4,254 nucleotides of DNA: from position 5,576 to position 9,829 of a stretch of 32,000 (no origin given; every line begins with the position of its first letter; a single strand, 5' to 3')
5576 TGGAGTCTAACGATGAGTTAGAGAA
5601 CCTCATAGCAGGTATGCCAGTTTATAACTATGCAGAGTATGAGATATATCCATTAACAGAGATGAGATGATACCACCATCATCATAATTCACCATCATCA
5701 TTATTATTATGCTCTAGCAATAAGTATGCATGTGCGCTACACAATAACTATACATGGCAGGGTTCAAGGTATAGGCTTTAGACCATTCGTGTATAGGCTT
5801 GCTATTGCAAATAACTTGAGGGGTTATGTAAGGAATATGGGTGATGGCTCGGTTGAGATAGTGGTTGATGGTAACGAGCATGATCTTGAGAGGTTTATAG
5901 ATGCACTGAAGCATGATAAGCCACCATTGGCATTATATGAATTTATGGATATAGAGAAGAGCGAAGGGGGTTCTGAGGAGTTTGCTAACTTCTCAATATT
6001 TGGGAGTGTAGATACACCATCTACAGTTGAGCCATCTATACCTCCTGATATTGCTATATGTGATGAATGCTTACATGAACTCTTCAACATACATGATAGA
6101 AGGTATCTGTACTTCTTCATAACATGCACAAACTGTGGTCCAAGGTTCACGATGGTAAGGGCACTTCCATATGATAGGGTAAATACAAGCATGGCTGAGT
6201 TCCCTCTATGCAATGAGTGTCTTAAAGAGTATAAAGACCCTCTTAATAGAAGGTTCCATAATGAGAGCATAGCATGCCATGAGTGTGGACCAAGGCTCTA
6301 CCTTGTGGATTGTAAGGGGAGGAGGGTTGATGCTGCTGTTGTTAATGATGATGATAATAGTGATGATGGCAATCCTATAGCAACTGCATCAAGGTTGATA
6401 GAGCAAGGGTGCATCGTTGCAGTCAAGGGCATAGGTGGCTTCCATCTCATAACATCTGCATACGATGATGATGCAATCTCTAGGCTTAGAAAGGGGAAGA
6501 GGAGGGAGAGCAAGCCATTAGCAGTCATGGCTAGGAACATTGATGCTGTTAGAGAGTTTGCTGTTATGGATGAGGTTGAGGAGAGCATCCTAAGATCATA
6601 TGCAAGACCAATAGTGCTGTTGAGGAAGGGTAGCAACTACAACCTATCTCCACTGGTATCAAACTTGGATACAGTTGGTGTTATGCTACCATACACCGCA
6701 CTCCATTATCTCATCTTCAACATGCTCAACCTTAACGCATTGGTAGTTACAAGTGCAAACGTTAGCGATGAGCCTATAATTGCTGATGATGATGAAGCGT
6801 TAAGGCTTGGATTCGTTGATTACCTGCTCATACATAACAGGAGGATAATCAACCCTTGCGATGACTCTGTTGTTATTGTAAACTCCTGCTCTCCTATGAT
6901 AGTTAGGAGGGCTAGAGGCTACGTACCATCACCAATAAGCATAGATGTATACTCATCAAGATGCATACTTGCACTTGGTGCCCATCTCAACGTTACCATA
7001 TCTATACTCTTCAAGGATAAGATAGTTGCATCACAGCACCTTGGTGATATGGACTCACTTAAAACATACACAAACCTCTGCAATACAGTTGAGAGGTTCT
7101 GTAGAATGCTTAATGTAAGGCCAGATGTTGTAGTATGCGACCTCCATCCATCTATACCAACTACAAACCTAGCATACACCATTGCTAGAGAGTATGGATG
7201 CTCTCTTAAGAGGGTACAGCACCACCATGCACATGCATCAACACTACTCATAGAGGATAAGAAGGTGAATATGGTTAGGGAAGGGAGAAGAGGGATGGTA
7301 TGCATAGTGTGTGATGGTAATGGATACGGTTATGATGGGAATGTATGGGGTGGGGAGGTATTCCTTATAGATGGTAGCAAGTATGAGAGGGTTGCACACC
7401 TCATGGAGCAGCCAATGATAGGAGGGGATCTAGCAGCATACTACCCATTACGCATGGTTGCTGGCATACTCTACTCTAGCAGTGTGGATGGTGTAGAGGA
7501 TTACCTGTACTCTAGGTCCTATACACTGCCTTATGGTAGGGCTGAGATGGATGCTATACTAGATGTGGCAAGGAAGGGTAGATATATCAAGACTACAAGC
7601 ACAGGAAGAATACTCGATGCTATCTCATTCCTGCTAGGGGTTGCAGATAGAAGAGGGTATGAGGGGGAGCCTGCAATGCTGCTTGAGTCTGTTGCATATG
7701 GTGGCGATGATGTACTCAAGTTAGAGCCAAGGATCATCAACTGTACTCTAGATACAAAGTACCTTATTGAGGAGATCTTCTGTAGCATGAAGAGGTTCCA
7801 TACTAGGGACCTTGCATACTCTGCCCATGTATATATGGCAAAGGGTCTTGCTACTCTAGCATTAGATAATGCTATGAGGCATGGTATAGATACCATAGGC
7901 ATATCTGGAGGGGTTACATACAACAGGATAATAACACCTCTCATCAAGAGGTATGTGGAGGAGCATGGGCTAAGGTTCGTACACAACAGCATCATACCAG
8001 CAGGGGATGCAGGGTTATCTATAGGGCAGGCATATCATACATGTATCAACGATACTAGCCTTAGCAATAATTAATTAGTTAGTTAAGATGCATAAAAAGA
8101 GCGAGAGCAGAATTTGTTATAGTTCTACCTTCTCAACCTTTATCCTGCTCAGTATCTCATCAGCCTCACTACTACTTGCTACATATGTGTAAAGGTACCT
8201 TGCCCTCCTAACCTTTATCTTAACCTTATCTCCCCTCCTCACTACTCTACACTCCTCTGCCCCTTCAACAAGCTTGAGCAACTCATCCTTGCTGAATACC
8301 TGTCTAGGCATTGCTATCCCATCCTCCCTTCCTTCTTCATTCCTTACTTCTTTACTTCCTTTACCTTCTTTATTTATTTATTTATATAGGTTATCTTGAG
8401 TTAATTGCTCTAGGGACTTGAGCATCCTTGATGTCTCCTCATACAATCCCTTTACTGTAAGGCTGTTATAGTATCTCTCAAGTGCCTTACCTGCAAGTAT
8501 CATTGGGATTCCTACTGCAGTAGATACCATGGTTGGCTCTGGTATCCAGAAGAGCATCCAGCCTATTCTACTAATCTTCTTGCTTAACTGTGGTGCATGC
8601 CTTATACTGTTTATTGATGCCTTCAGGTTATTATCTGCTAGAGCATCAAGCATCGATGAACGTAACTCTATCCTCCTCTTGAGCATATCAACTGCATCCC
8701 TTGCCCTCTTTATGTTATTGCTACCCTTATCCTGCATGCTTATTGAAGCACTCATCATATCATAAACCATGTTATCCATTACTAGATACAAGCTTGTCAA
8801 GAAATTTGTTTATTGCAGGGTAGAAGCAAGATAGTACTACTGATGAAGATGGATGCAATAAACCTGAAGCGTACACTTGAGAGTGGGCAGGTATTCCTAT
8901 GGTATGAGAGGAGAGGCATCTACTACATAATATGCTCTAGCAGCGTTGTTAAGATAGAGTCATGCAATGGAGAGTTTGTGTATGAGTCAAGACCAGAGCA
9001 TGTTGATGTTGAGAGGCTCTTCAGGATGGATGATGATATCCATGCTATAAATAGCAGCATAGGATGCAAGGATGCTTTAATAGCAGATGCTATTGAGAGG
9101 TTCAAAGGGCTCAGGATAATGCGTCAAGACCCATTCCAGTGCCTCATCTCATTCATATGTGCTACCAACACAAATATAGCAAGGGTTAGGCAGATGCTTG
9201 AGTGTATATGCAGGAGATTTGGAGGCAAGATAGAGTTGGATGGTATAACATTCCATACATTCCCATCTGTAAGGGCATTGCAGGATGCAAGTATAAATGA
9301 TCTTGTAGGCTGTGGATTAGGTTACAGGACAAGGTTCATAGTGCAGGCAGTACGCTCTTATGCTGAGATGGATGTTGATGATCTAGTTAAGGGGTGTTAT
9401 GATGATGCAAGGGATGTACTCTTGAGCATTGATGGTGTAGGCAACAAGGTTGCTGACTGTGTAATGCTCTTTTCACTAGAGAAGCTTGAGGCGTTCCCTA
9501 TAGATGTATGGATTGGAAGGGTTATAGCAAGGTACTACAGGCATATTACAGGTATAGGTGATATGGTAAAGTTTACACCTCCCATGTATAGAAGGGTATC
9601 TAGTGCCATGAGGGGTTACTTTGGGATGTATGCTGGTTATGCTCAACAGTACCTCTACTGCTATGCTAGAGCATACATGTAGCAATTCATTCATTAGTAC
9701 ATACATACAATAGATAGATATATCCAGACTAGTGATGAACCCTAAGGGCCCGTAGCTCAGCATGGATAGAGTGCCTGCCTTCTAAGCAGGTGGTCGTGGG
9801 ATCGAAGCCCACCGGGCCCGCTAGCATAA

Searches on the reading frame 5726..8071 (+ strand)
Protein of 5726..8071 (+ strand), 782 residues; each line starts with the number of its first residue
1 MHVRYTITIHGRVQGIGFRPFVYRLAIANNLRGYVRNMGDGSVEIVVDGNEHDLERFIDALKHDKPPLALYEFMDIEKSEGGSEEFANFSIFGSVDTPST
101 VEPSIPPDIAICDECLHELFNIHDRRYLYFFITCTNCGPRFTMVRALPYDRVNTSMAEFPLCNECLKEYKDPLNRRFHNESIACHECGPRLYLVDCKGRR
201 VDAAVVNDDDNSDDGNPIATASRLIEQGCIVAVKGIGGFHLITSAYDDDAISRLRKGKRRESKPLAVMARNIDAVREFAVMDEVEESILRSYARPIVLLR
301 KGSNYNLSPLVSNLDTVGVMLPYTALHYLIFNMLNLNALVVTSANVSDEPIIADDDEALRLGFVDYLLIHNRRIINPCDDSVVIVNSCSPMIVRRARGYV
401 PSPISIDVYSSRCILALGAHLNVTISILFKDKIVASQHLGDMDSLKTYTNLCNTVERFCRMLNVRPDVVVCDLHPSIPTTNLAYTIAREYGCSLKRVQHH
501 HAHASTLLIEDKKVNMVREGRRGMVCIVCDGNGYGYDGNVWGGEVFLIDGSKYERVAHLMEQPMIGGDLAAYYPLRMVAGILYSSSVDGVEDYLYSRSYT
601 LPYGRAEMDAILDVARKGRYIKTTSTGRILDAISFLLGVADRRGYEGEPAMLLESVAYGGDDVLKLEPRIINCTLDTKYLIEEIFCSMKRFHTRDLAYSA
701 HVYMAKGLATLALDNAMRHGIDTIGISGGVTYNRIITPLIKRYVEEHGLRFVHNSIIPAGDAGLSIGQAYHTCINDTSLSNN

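Call 12: search_protein_families(library=pfam, proteins=[window:5726-8071:+], max_evalue=0.001)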
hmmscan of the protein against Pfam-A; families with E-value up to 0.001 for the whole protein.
window:5726-8071:+ (782 aa): 5 families
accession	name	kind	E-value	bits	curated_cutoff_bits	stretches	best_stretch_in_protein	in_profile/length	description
PF22521.2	HypF_C_2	-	2.9e-59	201.2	27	1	527-768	2-241/241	Carbamoyltransferase, Kae1-like Domain, second subdomain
PF01300.24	Sua5_yciO_yrdC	-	1.3e-38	132.7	25.1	1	224-395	2-177/178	Telomere recombination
PF07503.17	zf-HYPF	-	1.7e-30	105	23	2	161-194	1-34/34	HypF finger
PF17788.7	HypF_C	-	1.4e-27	96.7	23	1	411-510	3-99/99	HypF Kae1-like domain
PF00708.24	Acylphosphatase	-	6.4e-23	81.3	22.5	1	6-91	2-85/85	Acylphosphatase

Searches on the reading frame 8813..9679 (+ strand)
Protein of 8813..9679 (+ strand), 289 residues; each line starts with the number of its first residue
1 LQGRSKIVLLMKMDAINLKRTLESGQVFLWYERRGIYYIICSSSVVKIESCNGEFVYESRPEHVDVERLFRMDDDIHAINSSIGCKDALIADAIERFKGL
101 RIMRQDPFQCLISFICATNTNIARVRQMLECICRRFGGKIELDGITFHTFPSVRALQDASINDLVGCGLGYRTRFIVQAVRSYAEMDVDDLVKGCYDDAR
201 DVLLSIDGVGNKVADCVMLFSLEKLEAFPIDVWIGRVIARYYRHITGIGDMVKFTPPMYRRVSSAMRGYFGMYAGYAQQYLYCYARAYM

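Call 13: search_protein_families(library=pfam, proteins=[window:8813-9679:+], max_evalue=0.001)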
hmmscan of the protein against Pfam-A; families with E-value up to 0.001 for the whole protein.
window:8813-9679:+ (289 aa): 2 families
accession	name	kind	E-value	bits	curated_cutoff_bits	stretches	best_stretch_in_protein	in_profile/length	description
PF07934.18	OGG_N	-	1.1e-12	48.6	23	1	10-111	3-115/115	8-oxoguanine DNA glycosylase, N-terminal domain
PF00730.31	HhH-GPD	-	3.2e-07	31.1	26.2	1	112-244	1-89/108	HhH-GPD superfamily base excision DNA repair protein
